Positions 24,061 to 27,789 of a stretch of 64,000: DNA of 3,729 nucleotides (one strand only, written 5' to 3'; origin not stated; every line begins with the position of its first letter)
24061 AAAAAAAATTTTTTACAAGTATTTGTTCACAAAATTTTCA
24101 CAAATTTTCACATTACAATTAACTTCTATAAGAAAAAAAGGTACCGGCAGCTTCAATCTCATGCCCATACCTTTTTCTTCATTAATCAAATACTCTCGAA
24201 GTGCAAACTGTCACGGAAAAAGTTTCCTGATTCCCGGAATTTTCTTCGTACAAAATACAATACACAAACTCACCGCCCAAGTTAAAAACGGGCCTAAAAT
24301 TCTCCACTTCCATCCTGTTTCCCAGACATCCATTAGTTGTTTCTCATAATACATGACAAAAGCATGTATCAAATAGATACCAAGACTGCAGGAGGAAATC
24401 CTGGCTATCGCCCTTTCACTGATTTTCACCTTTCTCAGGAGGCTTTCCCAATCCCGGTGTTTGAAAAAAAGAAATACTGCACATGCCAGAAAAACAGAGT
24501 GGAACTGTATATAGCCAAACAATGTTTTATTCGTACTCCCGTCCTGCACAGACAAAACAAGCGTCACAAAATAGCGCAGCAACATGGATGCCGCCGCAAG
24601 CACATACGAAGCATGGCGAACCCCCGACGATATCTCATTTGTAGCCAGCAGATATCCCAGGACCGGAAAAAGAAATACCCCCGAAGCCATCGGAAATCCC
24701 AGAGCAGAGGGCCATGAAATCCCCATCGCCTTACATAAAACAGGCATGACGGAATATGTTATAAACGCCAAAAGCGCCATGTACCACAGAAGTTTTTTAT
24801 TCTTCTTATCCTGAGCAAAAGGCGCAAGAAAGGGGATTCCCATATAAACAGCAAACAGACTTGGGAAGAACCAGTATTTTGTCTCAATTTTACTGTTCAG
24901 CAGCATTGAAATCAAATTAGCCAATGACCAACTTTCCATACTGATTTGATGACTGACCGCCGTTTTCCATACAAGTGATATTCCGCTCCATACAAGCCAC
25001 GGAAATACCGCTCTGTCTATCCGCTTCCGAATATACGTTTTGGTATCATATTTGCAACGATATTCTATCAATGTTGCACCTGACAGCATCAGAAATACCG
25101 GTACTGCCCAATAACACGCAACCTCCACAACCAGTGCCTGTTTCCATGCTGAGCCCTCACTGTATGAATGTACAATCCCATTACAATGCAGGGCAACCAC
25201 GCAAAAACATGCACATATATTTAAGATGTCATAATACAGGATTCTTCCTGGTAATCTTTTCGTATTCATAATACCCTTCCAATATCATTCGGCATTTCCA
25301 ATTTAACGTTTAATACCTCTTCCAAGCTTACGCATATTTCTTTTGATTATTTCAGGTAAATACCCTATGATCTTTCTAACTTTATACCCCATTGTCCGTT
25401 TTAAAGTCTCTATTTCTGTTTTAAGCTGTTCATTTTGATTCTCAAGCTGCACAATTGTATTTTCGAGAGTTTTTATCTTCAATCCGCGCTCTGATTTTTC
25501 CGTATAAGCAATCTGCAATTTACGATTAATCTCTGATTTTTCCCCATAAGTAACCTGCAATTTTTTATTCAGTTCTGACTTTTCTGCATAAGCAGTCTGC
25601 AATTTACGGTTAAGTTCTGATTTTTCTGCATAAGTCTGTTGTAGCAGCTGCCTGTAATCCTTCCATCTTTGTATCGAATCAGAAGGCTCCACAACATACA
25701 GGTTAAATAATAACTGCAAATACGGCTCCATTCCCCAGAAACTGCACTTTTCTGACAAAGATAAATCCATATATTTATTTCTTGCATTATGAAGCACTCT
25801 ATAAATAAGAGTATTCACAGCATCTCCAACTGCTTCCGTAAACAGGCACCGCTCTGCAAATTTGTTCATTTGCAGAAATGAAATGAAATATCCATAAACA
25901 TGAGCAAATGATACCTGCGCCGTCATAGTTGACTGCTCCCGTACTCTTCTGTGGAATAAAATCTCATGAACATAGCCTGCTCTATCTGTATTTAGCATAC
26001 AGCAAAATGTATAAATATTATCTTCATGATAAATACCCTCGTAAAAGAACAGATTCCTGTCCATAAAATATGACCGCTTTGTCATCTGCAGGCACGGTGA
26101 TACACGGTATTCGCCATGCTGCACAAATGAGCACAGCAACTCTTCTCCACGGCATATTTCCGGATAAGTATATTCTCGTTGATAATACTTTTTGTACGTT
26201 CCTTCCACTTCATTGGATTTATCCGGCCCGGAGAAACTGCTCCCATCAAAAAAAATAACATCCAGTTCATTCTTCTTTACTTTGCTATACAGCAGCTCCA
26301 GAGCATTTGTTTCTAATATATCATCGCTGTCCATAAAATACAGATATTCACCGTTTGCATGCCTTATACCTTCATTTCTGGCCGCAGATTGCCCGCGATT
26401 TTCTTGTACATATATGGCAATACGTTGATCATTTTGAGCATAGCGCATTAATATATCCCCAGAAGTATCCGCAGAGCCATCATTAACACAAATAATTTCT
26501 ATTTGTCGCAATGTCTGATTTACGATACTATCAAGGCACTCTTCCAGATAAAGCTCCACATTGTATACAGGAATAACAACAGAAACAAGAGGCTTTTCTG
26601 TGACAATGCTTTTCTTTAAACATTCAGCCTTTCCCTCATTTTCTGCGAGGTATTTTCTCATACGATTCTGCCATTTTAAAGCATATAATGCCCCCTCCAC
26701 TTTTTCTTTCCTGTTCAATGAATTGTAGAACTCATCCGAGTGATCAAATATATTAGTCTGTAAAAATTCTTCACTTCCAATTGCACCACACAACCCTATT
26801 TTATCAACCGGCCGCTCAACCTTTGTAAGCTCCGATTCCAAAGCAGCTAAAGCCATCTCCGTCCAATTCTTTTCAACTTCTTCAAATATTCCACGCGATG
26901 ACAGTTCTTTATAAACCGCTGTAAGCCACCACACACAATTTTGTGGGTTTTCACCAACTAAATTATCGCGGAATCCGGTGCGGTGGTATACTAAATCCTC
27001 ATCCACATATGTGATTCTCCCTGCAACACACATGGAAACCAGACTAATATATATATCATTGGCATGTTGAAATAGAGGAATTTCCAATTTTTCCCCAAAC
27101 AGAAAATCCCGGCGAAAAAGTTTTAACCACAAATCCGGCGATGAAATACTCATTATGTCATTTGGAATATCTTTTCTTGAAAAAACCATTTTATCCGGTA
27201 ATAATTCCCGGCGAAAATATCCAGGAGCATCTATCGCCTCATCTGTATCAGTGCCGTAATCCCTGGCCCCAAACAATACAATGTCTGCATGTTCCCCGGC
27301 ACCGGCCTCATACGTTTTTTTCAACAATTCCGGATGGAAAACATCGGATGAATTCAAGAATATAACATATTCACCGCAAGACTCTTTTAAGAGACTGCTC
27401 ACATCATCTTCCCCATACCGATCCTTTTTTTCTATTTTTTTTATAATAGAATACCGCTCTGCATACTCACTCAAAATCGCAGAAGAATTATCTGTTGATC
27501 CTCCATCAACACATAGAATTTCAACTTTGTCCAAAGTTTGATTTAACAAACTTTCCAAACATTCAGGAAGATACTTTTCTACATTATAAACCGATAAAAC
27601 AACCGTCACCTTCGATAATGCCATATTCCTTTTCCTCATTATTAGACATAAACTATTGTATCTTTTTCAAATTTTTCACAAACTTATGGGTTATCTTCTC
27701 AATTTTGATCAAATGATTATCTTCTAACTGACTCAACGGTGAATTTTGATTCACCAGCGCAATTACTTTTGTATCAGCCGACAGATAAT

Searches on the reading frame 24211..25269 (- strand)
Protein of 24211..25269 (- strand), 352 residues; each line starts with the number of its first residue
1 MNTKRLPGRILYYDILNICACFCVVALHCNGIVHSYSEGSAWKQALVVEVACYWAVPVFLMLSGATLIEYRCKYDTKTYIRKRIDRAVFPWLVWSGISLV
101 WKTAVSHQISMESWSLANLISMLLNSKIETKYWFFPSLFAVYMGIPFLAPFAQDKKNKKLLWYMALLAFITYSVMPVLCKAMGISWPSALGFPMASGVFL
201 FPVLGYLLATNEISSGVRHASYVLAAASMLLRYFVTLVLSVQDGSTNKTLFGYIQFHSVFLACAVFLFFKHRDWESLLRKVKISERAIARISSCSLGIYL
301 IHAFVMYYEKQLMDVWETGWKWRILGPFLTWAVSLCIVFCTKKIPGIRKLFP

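Call 48: search_protein_families(library=pfam, proteins=[window:24211-25269:-], max_evalue=0.00001)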
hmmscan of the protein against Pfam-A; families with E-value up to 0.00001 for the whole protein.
window:24211-25269:- (352 aa): 1 family
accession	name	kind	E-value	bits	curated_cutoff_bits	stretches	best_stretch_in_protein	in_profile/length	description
PF01757.29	Acyl_transf_3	-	4.9e-31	108.4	31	1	11-339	2-318/326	Acyltransferase domain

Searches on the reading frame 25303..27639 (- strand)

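Call 48: search_protein_families(library=pfam, proteins=[window:25303-27639:-], max_evalue=0.00001)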
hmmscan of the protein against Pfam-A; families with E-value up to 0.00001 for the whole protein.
window:25303-27639:- (778 aa): 3 families
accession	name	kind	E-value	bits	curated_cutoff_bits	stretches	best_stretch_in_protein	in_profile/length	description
PF00535.33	Glycos_transf_2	-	1.9e-62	210.6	23.3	2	353-477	1-126/168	Glycosyl transferase family 2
PF13641.12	Glyco_tranf_2_3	-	4.2e-16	60.1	27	1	352-491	3-145/230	Glycosyltransferase like family 2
PF10111.15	Glyco_tranf_2_2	-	9.2e-14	52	27.3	1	353-452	1-104/276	Glycosyltransferase like family 2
